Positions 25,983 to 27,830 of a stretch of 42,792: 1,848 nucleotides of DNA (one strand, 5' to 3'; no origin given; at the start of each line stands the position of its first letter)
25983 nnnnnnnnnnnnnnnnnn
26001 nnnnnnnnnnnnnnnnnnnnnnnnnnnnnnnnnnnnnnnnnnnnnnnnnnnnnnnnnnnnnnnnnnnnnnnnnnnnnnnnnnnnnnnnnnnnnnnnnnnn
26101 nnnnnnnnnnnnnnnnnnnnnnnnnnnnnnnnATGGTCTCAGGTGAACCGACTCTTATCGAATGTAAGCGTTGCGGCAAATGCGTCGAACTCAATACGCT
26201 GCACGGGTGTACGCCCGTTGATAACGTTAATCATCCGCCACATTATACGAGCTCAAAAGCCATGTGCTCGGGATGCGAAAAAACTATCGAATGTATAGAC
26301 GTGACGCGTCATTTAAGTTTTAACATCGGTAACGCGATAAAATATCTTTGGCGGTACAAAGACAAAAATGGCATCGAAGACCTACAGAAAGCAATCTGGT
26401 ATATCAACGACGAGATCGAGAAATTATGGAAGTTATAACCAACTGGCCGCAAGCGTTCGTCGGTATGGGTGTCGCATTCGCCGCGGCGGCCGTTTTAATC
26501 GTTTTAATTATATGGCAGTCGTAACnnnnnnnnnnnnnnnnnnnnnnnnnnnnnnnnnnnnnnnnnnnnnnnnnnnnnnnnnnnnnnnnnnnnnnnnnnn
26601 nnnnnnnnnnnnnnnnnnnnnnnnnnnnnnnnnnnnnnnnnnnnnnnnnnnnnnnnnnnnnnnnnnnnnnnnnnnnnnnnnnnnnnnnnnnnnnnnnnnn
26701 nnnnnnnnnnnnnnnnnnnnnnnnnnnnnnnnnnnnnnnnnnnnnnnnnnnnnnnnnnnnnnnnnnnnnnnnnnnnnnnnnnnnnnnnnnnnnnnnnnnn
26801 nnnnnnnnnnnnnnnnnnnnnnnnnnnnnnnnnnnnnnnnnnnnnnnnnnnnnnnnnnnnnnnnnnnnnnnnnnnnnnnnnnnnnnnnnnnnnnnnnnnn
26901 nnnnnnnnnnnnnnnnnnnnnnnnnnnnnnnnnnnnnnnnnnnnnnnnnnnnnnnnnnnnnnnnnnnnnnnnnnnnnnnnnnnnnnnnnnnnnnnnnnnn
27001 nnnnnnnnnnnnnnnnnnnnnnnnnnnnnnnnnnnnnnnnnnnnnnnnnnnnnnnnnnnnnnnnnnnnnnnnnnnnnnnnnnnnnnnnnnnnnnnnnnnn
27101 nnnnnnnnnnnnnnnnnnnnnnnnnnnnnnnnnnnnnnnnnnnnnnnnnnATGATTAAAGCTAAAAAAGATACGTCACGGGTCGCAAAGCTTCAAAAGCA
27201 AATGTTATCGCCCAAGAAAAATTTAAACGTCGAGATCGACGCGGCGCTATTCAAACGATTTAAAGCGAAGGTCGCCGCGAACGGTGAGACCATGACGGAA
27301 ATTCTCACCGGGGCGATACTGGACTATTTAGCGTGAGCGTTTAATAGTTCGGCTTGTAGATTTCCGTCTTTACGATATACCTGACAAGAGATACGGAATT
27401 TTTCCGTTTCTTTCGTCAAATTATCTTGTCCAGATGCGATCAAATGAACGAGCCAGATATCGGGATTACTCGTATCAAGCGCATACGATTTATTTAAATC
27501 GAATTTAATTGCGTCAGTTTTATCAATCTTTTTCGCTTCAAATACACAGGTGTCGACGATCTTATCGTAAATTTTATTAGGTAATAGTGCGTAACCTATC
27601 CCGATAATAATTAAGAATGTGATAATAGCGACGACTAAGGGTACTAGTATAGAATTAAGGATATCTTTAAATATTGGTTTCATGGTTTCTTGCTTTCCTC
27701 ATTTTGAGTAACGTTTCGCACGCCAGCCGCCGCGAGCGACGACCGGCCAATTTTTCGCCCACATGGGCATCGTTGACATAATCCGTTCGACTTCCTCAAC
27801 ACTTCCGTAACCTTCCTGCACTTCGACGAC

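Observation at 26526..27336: ParA + ribbon-helix-helix partition cassette in a phage with no integrase suggests a phage-plasmid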

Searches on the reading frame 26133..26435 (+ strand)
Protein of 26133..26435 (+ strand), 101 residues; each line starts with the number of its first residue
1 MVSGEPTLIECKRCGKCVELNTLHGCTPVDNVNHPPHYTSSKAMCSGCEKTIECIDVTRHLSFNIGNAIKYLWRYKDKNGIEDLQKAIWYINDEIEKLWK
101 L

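Call 85: search_protein_families(library=ncbifam, max_evalue=0.01, proteins=[window:26133-26435:+])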
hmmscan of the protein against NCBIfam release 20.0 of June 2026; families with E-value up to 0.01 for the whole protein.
window:26133-26435:+ (101 aa): 1 family
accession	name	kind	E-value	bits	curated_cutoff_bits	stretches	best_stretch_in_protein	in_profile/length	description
NF007012.0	PRK09476.1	equivalog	0.0096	15.1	269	1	9-57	59-110/254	ferredoxin-type protein NapG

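Call 86: search_protein_families(library=padloc, max_evalue=0.001, proteins=[window:26133-26435:+])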
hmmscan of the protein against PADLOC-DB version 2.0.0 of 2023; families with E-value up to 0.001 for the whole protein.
window:26133-26435:+ (101 aa): 0 families

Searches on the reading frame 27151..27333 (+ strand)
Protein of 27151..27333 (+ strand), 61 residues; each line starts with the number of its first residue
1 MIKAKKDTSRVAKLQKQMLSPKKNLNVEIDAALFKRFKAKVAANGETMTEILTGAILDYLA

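Call 7: search_protein_families(library=pfam, max_evalue=0.01, proteins=[window:27151-27333:+])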
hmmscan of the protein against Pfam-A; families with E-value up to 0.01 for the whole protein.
window:27151-27333:+ (61 aa): 2 families
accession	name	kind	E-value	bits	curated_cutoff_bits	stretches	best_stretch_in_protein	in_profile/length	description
PF23807.1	RHH_10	-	0.00058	20.5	27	1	6-53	6-54/84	Ribbon-helix-helix protein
PF09274.16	ParG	-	0.0052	17.3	21.4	1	22-55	34-67/76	ParG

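Call 29: search_protein_families(library=phrogs, max_evalue=0.001, proteins=[window:27151-27333:+])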
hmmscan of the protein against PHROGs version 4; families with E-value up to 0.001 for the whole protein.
window:27151-27333:+ (61 aa): 0 families

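Call 45: find_homologous_proteins(query=window:27151-27333:+, max_evalue=0.001)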
Query window:27151-27333:+ (61 aa): 2 proteins with E <= 0.001 among 2 candidates.
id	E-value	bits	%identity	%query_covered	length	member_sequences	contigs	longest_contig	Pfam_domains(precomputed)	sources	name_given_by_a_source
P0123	1.9e-29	117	98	100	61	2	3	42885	-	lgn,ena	-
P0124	5.2e-14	69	58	98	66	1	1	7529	-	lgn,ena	-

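Call 52: search_solved_structures(query=A2, max_evalue=10, show_alignments=3)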
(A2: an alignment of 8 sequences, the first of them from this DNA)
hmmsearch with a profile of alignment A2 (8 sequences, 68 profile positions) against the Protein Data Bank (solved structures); distinct sequences matched with E-value up to 10: 9.
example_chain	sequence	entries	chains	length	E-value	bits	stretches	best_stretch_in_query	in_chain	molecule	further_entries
1p94_A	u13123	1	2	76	2e-07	34.2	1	26-68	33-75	plasmid partition protein ParG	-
2kel_A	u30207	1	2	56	0.0034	20.6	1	23-66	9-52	Uncharacterized protein 56B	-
2bnw_A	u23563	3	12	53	0.004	20.4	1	31-66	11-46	ORF OMEGA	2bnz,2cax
1irq_A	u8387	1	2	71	0.0064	19.8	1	31-66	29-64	omega transcriptional repressor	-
9kkd_A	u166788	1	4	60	0.14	15.5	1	27-67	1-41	Ribbon-helix-helix protein, CopG family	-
4me7_E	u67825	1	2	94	0.57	13.5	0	21-67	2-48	Antitoxin EndoAI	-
3o2r_A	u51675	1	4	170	1.6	12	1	10-50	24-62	Ribonuclease III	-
7e4j_A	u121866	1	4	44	1.8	11.9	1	33-60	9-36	Antitoxin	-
3n3w_A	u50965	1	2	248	9.5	9.6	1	10-50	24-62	Ribonuclease III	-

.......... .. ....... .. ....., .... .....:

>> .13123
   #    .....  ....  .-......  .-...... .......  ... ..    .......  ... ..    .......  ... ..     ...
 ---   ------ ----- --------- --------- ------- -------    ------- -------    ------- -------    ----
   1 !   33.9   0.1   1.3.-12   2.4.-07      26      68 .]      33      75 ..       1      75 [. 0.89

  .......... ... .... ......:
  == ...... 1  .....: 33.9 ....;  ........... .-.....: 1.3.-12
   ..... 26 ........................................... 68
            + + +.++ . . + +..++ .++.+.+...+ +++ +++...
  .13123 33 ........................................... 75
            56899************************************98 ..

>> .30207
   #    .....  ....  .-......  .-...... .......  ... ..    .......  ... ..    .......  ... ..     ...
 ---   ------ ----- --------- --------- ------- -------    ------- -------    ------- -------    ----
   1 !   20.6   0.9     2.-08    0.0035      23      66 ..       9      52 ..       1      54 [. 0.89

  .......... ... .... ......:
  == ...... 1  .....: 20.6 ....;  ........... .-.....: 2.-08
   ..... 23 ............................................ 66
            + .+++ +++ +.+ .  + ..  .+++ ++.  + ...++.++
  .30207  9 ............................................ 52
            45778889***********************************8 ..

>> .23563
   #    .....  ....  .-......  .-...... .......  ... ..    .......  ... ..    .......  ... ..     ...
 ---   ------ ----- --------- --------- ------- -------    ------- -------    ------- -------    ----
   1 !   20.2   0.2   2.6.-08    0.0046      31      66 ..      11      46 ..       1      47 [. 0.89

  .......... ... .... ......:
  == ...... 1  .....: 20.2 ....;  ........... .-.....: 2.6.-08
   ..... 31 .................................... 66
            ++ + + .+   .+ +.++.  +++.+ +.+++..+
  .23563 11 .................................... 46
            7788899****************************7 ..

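Call 75: predict_structure(alignment_id=A4)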
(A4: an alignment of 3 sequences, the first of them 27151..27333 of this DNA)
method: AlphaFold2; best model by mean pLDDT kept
length: 61 residues; sequences in the alignment: 3
mean_pLDDT: 60.8   pTM: 0.29
mean pLDDT of the five models: 60.8, 60.1, 59.8, 58.7, 57.3
residues with pLDDT >= 90: 0; 70-90: 5; 50-70: 43; < 50: 13
segments of 3 or more residues with pLDDT < 50: 1-4, 21-28
pLDDT, mean of each block of 10 residues (from residue 1): 52 61 50 66 66 69 69
secondary structure, 60 per line:
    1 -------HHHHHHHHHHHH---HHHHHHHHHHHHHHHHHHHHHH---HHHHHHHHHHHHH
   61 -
elements in order: H8-19 H23-44 H48-60

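Call 85: search_protein_families(library=ncbifam, max_evalue=0.01, proteins=[window:27151-27333:+])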
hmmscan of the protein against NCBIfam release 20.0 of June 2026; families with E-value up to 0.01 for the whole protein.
window:27151-27333:+ (61 aa): 1 family
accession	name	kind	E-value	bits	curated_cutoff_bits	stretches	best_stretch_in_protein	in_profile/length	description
NF045893.1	ICE_Mbov_0398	domain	0.00078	19.3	80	1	27-60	9-42/159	Mbov_0398 family ICE element protein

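Call 86: search_protein_families(library=padloc, max_evalue=0.001, proteins=[window:27151-27333:+])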
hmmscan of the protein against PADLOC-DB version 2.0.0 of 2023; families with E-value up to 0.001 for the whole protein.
window:27151-27333:+ (61 aa): 0 families

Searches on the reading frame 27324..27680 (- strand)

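Call 29: search_protein_families(library=phrogs, max_evalue=0.001, proteins=[window:27324-27680:-])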
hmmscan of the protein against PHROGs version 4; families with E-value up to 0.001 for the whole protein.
window:27324-27680:- (118 aa): 1 family
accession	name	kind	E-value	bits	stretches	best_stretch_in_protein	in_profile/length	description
phrog_13632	-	unknown function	0.00066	21.1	1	9-104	10-99/119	-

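Call 85: search_protein_families(library=ncbifam, max_evalue=0.01, proteins=[window:27324-27680:-])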
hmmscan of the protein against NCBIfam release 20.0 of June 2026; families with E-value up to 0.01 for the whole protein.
window:27324-27680:- (118 aa): 0 families

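Call 86: search_protein_families(library=padloc, max_evalue=0.001, proteins=[window:27324-27680:-])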
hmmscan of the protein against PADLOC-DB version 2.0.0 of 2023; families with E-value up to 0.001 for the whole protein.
window:27324-27680:- (118 aa): 0 families
